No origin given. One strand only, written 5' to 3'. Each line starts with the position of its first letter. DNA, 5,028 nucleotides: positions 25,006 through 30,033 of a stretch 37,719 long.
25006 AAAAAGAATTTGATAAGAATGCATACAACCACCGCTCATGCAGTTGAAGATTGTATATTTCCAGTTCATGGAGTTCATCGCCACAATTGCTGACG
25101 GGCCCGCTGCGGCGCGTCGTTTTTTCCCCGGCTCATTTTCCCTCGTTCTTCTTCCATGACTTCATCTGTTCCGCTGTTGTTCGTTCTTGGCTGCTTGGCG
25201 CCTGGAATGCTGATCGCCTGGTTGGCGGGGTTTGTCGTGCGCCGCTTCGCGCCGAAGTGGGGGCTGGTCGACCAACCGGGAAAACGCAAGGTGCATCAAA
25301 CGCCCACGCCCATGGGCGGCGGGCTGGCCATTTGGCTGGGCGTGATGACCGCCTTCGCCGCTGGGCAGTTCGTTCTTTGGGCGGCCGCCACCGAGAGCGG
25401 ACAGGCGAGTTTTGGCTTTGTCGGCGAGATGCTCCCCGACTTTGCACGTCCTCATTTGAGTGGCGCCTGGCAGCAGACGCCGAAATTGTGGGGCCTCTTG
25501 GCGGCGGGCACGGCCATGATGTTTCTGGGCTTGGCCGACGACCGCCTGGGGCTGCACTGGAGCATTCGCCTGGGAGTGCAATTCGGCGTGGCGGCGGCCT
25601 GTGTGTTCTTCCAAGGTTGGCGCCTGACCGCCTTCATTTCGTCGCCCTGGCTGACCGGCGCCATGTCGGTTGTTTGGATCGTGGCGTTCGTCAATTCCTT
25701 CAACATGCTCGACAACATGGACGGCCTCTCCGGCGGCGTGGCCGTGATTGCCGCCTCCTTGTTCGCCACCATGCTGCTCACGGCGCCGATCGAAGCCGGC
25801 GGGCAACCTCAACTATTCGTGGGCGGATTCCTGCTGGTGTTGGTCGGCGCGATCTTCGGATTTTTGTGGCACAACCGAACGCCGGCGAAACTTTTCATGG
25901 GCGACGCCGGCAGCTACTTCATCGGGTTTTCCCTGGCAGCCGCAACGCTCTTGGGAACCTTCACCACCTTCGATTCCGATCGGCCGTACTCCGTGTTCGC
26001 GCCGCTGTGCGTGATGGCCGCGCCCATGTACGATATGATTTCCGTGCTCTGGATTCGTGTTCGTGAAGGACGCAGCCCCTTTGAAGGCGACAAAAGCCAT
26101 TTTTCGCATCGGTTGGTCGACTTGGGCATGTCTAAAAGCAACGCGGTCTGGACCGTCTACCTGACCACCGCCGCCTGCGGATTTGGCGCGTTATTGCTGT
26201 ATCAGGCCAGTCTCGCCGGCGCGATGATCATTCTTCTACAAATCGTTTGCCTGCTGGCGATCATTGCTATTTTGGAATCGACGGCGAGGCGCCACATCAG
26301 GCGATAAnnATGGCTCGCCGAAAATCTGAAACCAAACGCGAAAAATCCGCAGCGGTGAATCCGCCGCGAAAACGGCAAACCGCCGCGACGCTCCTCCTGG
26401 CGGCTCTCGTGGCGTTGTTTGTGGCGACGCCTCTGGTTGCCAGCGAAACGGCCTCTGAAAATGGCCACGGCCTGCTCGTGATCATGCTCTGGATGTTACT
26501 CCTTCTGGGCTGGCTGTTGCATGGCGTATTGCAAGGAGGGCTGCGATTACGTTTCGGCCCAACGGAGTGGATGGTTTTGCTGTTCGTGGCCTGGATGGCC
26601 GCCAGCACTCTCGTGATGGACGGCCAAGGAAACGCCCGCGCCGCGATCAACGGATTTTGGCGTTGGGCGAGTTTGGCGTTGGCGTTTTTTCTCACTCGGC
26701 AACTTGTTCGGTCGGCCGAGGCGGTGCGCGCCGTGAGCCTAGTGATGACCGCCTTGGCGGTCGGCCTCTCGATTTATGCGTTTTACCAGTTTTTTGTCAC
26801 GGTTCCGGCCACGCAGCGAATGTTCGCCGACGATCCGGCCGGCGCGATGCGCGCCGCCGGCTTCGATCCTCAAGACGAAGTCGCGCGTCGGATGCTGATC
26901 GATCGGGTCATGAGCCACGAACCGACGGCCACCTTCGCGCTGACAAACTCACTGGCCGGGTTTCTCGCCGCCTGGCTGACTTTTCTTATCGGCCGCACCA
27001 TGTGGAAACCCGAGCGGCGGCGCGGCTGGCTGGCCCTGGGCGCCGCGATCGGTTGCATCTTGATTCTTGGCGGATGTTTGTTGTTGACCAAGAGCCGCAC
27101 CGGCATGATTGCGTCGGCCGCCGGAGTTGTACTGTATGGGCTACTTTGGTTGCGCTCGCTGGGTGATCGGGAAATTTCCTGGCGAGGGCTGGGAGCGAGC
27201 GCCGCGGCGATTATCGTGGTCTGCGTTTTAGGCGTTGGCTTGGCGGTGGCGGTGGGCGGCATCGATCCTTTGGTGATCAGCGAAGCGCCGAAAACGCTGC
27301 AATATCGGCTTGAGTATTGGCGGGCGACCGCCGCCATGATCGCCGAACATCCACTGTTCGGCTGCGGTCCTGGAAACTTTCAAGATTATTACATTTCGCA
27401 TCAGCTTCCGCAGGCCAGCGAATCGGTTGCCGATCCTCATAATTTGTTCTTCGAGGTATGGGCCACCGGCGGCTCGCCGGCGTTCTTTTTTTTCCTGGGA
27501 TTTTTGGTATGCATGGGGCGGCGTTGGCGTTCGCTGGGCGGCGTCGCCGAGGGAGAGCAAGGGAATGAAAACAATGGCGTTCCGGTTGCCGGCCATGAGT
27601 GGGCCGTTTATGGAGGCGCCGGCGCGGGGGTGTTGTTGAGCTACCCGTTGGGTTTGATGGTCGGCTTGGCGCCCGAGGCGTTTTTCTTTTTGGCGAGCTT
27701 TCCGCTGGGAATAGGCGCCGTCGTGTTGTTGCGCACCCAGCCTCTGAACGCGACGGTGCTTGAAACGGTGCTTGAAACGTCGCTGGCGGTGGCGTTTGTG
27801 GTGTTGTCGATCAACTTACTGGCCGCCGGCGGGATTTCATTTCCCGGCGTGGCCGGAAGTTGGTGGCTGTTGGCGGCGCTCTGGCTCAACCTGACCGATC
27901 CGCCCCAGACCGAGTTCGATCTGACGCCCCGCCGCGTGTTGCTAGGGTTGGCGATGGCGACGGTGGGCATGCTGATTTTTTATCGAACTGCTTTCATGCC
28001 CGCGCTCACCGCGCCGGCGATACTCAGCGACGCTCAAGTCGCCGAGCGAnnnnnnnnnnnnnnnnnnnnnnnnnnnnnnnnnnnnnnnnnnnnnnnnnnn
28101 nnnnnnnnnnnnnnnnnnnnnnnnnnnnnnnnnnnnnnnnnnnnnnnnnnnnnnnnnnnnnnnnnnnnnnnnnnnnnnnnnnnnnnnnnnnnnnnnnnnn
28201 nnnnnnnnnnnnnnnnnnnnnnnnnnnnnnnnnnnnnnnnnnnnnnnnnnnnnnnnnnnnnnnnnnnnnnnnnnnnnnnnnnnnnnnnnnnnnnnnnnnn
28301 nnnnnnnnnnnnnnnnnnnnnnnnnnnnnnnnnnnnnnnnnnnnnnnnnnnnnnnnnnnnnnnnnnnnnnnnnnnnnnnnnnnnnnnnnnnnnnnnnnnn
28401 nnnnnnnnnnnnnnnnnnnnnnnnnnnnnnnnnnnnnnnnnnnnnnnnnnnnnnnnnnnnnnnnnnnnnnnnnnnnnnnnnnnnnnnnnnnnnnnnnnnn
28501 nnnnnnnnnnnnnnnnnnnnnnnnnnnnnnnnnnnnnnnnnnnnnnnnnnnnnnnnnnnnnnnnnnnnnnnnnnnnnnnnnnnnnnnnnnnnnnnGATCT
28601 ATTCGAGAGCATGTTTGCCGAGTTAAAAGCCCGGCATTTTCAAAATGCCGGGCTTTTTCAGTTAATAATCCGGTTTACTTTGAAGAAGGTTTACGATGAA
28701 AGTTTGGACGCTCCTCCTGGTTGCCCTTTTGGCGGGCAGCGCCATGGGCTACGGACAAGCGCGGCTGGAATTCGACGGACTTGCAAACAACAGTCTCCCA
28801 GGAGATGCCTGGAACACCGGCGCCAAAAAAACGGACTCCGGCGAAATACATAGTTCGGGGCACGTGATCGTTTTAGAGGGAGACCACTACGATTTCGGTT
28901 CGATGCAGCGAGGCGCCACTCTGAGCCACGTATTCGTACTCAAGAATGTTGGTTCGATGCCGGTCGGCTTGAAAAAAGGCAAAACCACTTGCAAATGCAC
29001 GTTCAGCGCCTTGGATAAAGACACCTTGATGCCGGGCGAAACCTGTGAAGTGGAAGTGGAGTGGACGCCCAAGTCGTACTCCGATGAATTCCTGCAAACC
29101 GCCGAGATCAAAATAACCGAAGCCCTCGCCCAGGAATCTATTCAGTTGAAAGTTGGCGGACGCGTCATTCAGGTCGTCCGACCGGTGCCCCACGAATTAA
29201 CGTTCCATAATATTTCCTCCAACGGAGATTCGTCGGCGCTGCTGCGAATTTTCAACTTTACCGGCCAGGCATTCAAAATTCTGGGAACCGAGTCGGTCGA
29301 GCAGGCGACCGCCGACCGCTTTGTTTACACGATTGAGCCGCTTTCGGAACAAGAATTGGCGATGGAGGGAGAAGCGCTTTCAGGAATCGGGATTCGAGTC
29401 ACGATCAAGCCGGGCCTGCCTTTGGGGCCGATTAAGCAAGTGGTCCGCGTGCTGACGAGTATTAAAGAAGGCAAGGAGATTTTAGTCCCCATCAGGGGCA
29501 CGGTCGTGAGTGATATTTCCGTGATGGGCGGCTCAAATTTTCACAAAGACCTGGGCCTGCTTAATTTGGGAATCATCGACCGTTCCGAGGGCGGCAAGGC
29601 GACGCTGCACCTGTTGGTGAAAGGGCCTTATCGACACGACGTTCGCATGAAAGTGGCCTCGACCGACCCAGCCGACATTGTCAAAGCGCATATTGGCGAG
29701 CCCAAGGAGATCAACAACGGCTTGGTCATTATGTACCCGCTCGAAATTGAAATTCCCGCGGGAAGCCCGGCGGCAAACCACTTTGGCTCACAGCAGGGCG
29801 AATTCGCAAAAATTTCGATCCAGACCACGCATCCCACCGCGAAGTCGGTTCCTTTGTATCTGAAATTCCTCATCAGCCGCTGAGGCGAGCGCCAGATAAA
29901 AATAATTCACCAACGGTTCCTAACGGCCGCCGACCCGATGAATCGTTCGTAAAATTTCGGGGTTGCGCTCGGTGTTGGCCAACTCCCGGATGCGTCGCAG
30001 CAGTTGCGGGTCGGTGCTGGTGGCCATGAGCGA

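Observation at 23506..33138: Candidate protein O-glycosylation or surface-glycan locus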

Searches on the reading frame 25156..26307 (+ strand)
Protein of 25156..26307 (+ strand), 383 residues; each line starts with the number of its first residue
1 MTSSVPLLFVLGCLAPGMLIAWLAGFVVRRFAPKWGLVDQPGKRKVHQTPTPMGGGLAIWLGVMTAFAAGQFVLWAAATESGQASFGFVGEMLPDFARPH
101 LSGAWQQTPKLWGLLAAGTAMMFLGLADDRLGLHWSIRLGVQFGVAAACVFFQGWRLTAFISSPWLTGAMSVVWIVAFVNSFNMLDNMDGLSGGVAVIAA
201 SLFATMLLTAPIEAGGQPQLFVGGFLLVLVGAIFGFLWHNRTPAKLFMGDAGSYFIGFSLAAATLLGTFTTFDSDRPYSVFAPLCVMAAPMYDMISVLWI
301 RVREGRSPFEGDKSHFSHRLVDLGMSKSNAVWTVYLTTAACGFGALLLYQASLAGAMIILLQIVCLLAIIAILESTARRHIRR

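Call 4: search_protein_families(library=pfam, proteins=[window:25156-26307:+], max_evalue=0.01)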
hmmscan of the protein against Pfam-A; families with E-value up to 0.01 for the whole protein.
window:25156-26307:+ (383 aa): 1 family
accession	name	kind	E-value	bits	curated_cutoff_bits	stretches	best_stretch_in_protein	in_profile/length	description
PF00953.26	Glycos_transf_4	-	1e-30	107.3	27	1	112-266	2-158/160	Glycosyl transferase family 4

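Call 5: search_protein_families(library=ncbifam, proteins=[window:25156-26307:+], max_evalue=0.01)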
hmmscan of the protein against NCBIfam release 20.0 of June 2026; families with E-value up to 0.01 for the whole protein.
window:25156-26307:+ (383 aa): 3 families
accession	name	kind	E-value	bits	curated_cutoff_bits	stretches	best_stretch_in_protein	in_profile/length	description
TIGR02380.1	ECA_wecA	exception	7.2e-38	130.6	326.05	2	109-371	65-331/346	UDP-N-acetylglucosamine--undecaprenyl-phosphate N-acetylglucosaminephosphotransferase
NF053644.1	MraY_archaea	equivalog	8.3e-18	64.8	450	1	169-272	184-280/340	pseudomurein biosynthesis MraY family phospho-N-acetylmuramoyl-pentapeptide-transferase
TIGR00445.1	mraY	equivalog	2e-14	53.8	192.05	1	164-266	134-244/321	phospho-N-acetylmuramoyl-pentapeptide-transferase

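Call 8: search_solved_structures(query=window:25156-26307:+, max_evalue=1)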
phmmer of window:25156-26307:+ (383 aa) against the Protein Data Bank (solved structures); distinct sequences matched with E-value up to 1: 15.
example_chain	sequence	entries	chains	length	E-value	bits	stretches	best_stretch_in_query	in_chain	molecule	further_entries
9zno_A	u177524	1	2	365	9.2e-10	41.5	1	160-342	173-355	Phospho-N-acetylmuramoyl-pentapeptide-transferase (MraY)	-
4j72_A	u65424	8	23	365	1.6e-09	40.7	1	171-329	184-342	Phospho-N-acetylmuramoyl-pentapeptide-transferase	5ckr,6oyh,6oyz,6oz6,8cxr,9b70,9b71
6bw6_A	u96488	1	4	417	9.3e-09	38.2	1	111-270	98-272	UDP-N-acetylglucosamine--dolichyl-phosphate N-acetylglucosaminephosphotransferase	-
6fm9_A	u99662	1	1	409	1e-08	38.1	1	111-270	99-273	UDP-N-acetylglucosamine--dolichyl-phosphate N-acetylglucosaminephosphotransferase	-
6bw5_A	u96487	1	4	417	1.1e-08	38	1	111-270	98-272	UDP-N-acetylglucosamine--dolichyl-phosphate N-acetylglucosaminephosphotransferase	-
9znn_A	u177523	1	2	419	1.1e-08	37.9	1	111-270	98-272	UDP-N-acetylglucosamine--dolichyl-phosphate N-acetylglucosaminephosphotransferase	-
5lev_A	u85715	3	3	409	1.2e-08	37.8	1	111-270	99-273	UDP-N-acetylglucosamine--dolichyl-phosphate N-acetylglucosaminephosphotransferase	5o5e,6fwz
5jnq_A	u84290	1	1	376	4.5e-05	26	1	176-267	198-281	Phospho-N-acetylmuramoyl-pentapeptide-transferase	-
8tlu_A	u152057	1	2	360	0.00078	21.9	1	174-264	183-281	Phospho-N-acetylmuramoyl-pentapeptide-transferase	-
8g01_A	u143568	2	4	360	0.00079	21.9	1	174-264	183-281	Phospho-N-acetylmuramoyl-pentapeptide-transferase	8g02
8auv_Q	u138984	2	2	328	0.11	14.8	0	100-137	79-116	RACK1 (guanine nucleotide-binding protein subunit beta-like protein) | guanine nucleotide-binding protein subunit beta-like protein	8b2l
7qiy_O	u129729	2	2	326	0.13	14.6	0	100-137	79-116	Mitogen-activated protein kinase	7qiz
9h4n_I3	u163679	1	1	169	0.14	14.5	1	98-166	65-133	Receptor of activated protein C kinase 1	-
4v6w_Ag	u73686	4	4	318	0.19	14.1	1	97-136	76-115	Guanine nucleotide-binding protein subunit beta-like protein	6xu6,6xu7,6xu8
6ner_A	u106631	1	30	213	0.29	13.5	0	62-101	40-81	BMC-H tandem fusion protein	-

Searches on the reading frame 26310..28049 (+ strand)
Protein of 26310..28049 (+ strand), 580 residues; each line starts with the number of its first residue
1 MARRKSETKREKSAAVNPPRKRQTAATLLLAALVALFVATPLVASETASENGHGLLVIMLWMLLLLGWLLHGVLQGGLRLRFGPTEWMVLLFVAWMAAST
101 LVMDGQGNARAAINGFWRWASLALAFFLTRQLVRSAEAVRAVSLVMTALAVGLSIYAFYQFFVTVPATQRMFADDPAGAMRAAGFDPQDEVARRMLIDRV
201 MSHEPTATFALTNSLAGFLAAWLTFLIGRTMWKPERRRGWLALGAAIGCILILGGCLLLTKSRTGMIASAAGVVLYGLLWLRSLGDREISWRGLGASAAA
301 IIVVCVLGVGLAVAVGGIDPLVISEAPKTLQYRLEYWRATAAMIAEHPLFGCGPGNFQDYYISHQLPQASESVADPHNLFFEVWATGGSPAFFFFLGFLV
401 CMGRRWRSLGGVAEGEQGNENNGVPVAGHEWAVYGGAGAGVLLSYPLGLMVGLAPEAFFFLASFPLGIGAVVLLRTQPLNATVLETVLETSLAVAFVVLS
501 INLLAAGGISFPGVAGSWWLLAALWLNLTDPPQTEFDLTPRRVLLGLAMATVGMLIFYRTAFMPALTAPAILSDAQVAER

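Call 63: search_solved_structures(query=A3, max_evalue=10, show_alignments=2)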
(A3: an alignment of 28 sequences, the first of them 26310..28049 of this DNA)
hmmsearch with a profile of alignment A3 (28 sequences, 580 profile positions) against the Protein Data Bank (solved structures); distinct sequences matched with E-value up to 10: 1.
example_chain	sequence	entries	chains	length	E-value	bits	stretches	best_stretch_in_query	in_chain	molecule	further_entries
7tpg_B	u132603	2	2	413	3e-08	35.7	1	228-445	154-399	Putative cell surface polysaccharide polymerase/ligase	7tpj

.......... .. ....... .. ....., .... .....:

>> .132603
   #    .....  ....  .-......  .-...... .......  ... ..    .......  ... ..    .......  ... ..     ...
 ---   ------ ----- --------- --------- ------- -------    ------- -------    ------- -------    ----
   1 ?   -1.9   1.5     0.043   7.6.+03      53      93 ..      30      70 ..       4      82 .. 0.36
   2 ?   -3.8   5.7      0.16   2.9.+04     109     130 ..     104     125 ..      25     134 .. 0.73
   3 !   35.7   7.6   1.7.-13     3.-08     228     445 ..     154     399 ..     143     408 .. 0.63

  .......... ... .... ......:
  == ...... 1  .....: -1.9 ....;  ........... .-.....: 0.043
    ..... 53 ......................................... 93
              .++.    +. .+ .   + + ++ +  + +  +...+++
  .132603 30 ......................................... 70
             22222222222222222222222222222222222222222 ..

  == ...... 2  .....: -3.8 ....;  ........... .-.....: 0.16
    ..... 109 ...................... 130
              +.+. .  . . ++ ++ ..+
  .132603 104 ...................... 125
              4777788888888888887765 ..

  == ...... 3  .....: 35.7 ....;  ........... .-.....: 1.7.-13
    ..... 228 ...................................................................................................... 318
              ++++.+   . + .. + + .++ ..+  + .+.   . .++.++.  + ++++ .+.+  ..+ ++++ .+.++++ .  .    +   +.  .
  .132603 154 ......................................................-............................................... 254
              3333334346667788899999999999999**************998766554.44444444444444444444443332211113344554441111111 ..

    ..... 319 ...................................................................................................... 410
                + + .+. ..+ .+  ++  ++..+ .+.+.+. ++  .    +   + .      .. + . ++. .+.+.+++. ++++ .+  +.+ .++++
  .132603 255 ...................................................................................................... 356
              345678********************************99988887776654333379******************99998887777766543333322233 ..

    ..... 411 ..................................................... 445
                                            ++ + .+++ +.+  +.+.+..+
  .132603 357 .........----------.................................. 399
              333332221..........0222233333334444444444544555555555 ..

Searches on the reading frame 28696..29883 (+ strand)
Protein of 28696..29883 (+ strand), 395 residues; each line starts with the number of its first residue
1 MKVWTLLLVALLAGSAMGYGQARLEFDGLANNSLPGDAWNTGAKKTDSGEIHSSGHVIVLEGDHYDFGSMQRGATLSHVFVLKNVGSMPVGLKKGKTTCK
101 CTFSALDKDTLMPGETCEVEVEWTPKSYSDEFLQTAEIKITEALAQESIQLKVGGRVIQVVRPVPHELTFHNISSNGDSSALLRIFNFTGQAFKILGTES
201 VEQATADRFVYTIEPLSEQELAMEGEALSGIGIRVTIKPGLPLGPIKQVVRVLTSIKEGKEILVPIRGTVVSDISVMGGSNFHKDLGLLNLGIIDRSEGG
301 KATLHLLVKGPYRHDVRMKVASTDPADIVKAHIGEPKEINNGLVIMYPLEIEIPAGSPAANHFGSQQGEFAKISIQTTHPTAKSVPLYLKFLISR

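Call 4: search_protein_families(library=pfam, proteins=[window:28696-29883:+], max_evalue=0.01)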
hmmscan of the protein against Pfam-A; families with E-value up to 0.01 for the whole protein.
window:28696-29883:+ (395 aa): 3 families
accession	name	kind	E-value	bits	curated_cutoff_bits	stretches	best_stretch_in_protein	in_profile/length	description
PF07610.17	DUF1573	-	1.7e-16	60.5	26.1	1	60-156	3-97/98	Protein of unknown function (DUF1573)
PF22544.2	HYDIN_VesB_CFA65-like_Ig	-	7.6e-12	45.8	25.5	1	60-154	5-98/100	HYDIN/CFA65/VesB-like, Ig-like domain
PF22067.2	Cep192_D3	-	0.0026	18.2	27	1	72-130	15-74/99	Cep192 domain 3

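Call 5: search_protein_families(library=ncbifam, proteins=[window:28696-29883:+], max_evalue=0.01)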
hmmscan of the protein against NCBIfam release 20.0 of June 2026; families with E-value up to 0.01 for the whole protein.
window:28696-29883:+ (395 aa): 2 families
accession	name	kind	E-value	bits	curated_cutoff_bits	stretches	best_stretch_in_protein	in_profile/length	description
NF041425.1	OS_HP2_seleno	subfamily_domain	1.7e-11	44.3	100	1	62-157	3-97/98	OS_HP2 family (seleno)protein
NF012200.0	choice_anch_D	domain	5e-07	30.2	45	1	60-128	20-92/108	choice-of-anchor D domain-containing protein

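Call 100: search_solved_structures(query=window:28696-29883:+, max_evalue=10)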
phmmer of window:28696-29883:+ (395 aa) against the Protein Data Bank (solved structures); distinct sequences matched with E-value up to 10: 0.
